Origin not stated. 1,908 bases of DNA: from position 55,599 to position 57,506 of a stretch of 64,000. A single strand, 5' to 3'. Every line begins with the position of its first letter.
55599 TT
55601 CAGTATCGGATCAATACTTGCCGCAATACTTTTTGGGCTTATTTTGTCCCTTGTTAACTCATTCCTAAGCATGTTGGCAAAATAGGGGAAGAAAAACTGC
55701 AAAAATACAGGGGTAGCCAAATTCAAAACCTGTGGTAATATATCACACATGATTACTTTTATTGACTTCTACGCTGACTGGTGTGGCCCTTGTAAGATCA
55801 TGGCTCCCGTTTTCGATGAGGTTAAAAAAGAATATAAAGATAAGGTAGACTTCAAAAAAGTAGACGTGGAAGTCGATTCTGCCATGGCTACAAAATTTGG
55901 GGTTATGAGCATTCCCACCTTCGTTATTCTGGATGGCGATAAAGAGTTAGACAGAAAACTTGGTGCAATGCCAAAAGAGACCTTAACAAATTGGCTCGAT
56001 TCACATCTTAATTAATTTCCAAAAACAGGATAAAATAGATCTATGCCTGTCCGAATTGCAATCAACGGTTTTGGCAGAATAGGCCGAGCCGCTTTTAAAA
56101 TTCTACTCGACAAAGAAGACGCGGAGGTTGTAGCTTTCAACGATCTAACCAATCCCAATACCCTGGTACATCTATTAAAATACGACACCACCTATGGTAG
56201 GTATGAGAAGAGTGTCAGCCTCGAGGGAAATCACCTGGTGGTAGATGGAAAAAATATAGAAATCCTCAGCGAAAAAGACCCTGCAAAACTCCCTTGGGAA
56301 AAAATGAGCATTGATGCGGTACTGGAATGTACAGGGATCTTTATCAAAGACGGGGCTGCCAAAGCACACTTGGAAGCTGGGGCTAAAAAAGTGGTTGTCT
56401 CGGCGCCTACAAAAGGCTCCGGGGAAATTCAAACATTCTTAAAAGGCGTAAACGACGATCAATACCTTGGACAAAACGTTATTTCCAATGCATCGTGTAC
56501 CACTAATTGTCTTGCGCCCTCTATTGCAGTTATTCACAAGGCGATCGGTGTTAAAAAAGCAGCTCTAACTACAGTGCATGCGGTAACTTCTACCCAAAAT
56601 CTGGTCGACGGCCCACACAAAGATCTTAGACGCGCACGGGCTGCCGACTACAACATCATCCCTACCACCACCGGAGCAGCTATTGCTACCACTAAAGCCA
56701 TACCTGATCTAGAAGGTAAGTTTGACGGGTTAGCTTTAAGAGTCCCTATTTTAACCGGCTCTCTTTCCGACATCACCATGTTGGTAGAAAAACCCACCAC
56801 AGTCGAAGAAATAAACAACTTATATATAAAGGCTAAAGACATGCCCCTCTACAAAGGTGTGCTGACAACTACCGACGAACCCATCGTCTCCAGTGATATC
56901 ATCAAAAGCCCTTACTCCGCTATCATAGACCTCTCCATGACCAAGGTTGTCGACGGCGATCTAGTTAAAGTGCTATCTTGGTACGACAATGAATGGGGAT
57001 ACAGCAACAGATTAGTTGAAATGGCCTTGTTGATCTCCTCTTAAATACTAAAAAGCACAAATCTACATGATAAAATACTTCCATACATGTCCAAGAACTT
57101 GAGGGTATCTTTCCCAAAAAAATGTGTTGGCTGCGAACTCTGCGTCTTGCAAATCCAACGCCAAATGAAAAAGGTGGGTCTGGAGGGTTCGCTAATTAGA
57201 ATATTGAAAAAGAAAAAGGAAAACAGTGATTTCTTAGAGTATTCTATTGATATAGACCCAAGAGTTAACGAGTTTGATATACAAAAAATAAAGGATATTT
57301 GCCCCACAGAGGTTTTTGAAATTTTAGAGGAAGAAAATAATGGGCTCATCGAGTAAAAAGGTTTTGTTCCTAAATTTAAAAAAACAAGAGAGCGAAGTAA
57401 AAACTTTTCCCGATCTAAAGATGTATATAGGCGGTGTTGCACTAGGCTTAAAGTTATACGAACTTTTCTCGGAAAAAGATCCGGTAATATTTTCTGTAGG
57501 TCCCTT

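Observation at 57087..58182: Ferredoxin plus truncated AOR-like protein occupying the pgk slot between gap and tpiA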

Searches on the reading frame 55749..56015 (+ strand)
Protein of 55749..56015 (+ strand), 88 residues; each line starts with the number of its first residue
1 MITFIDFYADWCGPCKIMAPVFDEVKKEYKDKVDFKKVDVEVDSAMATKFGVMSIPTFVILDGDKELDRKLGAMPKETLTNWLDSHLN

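Call 3: search_protein_families(library=pfam, proteins=[window:55749-56015:+], max_evalue=1)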
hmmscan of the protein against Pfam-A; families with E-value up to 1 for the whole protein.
window:55749-56015:+ (88 aa): 14 families
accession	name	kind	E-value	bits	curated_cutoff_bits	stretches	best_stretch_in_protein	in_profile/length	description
PF00085.26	Thioredoxin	-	6.7e-25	87.5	23.5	1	4-84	22-102/103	Thioredoxin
PF13098.12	Thioredoxin_2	-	5e-11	43.3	27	1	3-83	8-104/104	Thioredoxin-like domain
PF13905.12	Thioredoxin_8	-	1.2e-08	35.7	27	2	2-43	3-44/94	Thioredoxin-like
PF14595.12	Thioredoxin_9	-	7.1e-07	29.6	25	1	8-78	49-121/129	Thioredoxin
PF00578.27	AhpC-TSA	-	2.8e-05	24.5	26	1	3-77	28-104/124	AhpC/TSA family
PF08534.16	Redoxin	-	8.2e-05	22.9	26.6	1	4-74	32-105/148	Redoxin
PF13728.12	TraF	-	0.00031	21.1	23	1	6-64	135-202/224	F plasmid transfer operon protein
PF13899.12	Thioredoxin_7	-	0.00055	20.4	27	1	4-62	21-82/83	Thioredoxin-like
PF13192.12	Thioredoxin_3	-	0.00081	19.8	24.8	1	12-63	10-57/76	Thioredoxin domain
PF09673.15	TrbC_Ftype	-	0.0042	17.5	24.2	1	28-70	49-86/111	Type-F conjugative transfer system pilin assembly protein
PF04756.19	OST3_OST6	-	0.0049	16.8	27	1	12-82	46-133/294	OST3 / OST6 family, transporter family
PF01323.26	DSBA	-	0.019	15.2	25.6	1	5-45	2-42/191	DSBA-like thioredoxin domain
PF07449.17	HyaE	-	0.03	14.8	22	1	21-64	49-93/108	Hydrogenase-1 expression protein HyaE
PF05696.16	DUF826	-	0.11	13.1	25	1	24-64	25-64/75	Protein of unknown function (DUF826)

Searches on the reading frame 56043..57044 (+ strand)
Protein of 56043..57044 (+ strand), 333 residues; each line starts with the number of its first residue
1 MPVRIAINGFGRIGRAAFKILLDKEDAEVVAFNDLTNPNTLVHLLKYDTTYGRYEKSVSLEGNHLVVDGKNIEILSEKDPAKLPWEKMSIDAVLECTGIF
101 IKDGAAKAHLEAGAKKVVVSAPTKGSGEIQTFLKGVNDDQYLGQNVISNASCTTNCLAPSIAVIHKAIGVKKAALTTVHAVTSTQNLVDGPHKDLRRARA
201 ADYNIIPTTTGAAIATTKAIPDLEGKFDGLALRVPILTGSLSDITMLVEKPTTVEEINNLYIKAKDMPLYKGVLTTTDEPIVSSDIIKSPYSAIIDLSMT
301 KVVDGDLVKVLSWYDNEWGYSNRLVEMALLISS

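Call 3: search_protein_families(library=pfam, proteins=[window:56043-57044:+], max_evalue=1)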
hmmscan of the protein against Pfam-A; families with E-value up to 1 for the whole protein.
window:56043-57044:+ (333 aa): 4 families
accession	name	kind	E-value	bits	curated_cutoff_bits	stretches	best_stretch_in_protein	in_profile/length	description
PF02800.25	Gp_dh_C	-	1.5e-53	181.1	24.4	1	157-314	1-158/158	Glyceraldehyde 3-phosphate dehydrogenase, C-terminal domain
PF00044.30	Gp_dh_N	-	1.9e-37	128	31.7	1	3-102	1-100/101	Glyceraldehyde 3-phosphate dehydrogenase, NAD binding domain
PF01113.26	DapB_N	-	0.02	15.4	25.6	1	3-36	1-35/124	Dihydrodipicolinate reductase, N-terminus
PF02774.23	Semialdhyde_dhC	-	0.047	14.3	26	1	215-270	82-138/184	Semialdehyde dehydrogenase, dimerisation domain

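Call 4: search_protein_families(library=ncbifam, proteins=[window:56043-57044:+], max_evalue=1)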
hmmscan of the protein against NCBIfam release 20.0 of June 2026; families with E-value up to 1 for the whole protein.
window:56043-57044:+ (333 aa): 15 families
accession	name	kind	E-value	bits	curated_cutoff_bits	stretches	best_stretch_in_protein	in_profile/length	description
TIGR01534.1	GAPDH-I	equivalog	2.3e-120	401.7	367.2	1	4-325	1-329/330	type I glyceraldehyde-3-phosphate dehydrogenase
NF005830.0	PRK07729.1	equivalog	1.3e-115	386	546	1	2-331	2-330/343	glyceraldehyde-3-phosphate dehydrogenase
NF005641.0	PRK07403.1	equivalog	3.4e-108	361.8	616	1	3-331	2-332/337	type I glyceraldehyde-3-phosphate dehydrogenase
NF033735.1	G3PDH_Arsen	exception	2.2e-107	359.3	450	1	5-328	1-323/323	ArsJ-associated glyceraldehyde-3-phosphate dehydrogenase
NF011954.0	PRK15425.1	equivalog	1.6e-95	319.9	662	1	1-332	1-330/331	glyceraldehyde-3-phosphate dehydrogenase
NF006512.0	PRK08955.1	equivalog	2.4e-95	319.7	563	1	1-331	1-330/334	glyceraldehyde-3-phosphate dehydrogenase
NF010058.0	PRK13535.1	equivalog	5.7e-95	318.3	539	1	2-330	2-332/339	erythrose-4-phosphate dehydrogenase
TIGR01532.1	E4PD_g-proteo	equivalog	1e-90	304.4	530.55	1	4-325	1-324/325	erythrose-4-phosphate dehydrogenase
NF006139.0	PRK08289.1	equivalog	5.3e-67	226.5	431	1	5-328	131-466/480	glyceraldehyde-3-phosphate dehydrogenase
NF003251.0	PRK04207.1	equivalog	1e-08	34.7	185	1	2-263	2-244/343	type II glyceraldehyde-3-phosphate dehydrogenase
NF011456.0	PRK14874.1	equivalog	5.6e-06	25.6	223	1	90-182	67-161/346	aspartate-semialdehyde dehydrogenase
TIGR00978.1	asd_EA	equivalog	7.8e-06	25.2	301.2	2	229-299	229-298/342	aspartate-semialdehyde dehydrogenase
TIGR01296.1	asd_B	equivalog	0.00025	20.3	324.2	1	143-183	118-158/339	aspartate-semialdehyde dehydrogenase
TIGR01546.1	GAPDH-II_archae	equivalog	0.00047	19.4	232.9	1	5-259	1-236/333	phosphorylating glyceraldehyde-3-phosphate dehydrogenase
NF006416.0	PRK08664.1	subfamily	0.001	18.3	232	1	145-182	143-179/350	aspartate-semialdehyde dehydrogenase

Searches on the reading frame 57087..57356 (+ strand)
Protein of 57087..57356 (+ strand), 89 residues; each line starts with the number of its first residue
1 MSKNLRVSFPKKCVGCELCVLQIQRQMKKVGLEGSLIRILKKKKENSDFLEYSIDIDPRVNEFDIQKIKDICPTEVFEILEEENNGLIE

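Call 3: search_protein_families(library=pfam, proteins=[window:57087-57356:+], max_evalue=1)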
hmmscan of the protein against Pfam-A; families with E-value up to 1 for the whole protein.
window:57087-57356:+ (89 aa): 6 families
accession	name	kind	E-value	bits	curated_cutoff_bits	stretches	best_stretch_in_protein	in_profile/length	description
PF00037.32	Fer4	-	0.0037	17.5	21.1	1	10-20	5-15/24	4Fe-4S binding domain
PF13746.11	Fer4_18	-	0.031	14.9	27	1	6-39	78-111/114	4Fe-4S dicluster domain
PF15643.12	Tox-PL-2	-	0.085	13.5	25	1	12-49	14-52/103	Papain fold toxin 2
PF12837.12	Fer4_6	-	0.12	12.8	25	1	10-20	6-16/24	4Fe-4S binding domain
PF05187.19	Fer4_ETF_QO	-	0.17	12.5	24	0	53-84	32-62/104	Electron transfer flavoprotein-ubiquinone oxidoreductase, 4Fe-4S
PF12800.12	Fer4_4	-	0.63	11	24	1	10-20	1-11/17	4Fe-4S binding domain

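Call 4: search_protein_families(library=ncbifam, proteins=[window:57087-57356:+], max_evalue=1)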
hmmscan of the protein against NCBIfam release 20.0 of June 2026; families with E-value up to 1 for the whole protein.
window:57087-57356:+ (89 aa): 4 families
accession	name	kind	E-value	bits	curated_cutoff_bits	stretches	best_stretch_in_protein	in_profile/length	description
TIGR00403.1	ndhI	equivalog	0.017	14.7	302.35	1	11-82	62-124/183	NAD(P)H-quinone oxidoreductase subunit I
TIGR01971.1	NuoI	subfamily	0.038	13.6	113.05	1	11-78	42-99/121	NADH-quinone oxidoreductase, chain I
TIGR02176.1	pyruv_ox_red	equivalog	0.18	9.6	911.35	1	10-71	738-797/1167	pyruvate:ferredoxin (flavodoxin) oxidoreductase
NF004537.0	PRK05888.1-3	equivalog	0.51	9.8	163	1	11-22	68-79/204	NADH-quinone oxidoreductase subunit NuoI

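Call 61: search_solved_structures(query=A3, max_evalue=10, show_alignments=2)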
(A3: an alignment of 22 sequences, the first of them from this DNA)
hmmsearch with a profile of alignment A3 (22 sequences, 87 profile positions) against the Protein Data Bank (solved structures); distinct sequences matched with E-value up to 10: 51.
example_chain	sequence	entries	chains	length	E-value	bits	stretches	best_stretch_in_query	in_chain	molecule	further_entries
8e9g_I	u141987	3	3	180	0.016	18.6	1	11-21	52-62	NADH-quinone oxidoreductase subunit I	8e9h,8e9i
9mqx_E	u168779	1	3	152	0.076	16.4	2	3-22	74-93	Fe-S-cluster-containing hydrogenase subunit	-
6x6u_B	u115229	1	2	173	0.23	14.9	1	9-41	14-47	Oxidoreductase, Fe-S subunit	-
7bkb_L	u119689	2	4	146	0.27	14.6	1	9-23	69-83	Formylmethanofuran dehydrogenase, subunit G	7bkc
6x1o_B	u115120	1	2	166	0.44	14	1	9-41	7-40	Oxidoreductase, Fe-S subunit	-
6hdi_A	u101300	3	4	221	0.61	13.5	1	24-77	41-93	Beta-phosphoglucomutase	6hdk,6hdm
5kph_A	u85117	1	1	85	0.86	13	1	25-69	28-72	De novo Beta Sheet Design Protein OR485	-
6mnu_A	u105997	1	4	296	0.88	13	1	48-76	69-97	UTP--glucose-1-phosphate uridylyltransferase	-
8ys5_D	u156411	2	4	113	0.95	12.9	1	3-22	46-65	2-oxoglutarate:acceptor oxidoreductase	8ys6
6hdh_A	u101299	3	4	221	1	12.8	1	24-77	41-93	Beta-phosphoglucomutase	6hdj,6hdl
7y5e_CN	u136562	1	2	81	1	12.8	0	6-19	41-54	Photosystem I iron-sulfur center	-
7qv7_A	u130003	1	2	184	1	12.8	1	1-32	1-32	Hydrogen dependent carbon dioxide reductase subunit HycB3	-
5ok0_A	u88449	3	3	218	1.1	12.7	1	24-77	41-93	Beta-phosphoglucomutase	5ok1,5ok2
5ojz_A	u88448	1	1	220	1.1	12.7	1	24-77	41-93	Beta-phosphoglucomutase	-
6ydj_A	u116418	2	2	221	1.1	12.7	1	24-77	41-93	Beta-phosphoglucomutase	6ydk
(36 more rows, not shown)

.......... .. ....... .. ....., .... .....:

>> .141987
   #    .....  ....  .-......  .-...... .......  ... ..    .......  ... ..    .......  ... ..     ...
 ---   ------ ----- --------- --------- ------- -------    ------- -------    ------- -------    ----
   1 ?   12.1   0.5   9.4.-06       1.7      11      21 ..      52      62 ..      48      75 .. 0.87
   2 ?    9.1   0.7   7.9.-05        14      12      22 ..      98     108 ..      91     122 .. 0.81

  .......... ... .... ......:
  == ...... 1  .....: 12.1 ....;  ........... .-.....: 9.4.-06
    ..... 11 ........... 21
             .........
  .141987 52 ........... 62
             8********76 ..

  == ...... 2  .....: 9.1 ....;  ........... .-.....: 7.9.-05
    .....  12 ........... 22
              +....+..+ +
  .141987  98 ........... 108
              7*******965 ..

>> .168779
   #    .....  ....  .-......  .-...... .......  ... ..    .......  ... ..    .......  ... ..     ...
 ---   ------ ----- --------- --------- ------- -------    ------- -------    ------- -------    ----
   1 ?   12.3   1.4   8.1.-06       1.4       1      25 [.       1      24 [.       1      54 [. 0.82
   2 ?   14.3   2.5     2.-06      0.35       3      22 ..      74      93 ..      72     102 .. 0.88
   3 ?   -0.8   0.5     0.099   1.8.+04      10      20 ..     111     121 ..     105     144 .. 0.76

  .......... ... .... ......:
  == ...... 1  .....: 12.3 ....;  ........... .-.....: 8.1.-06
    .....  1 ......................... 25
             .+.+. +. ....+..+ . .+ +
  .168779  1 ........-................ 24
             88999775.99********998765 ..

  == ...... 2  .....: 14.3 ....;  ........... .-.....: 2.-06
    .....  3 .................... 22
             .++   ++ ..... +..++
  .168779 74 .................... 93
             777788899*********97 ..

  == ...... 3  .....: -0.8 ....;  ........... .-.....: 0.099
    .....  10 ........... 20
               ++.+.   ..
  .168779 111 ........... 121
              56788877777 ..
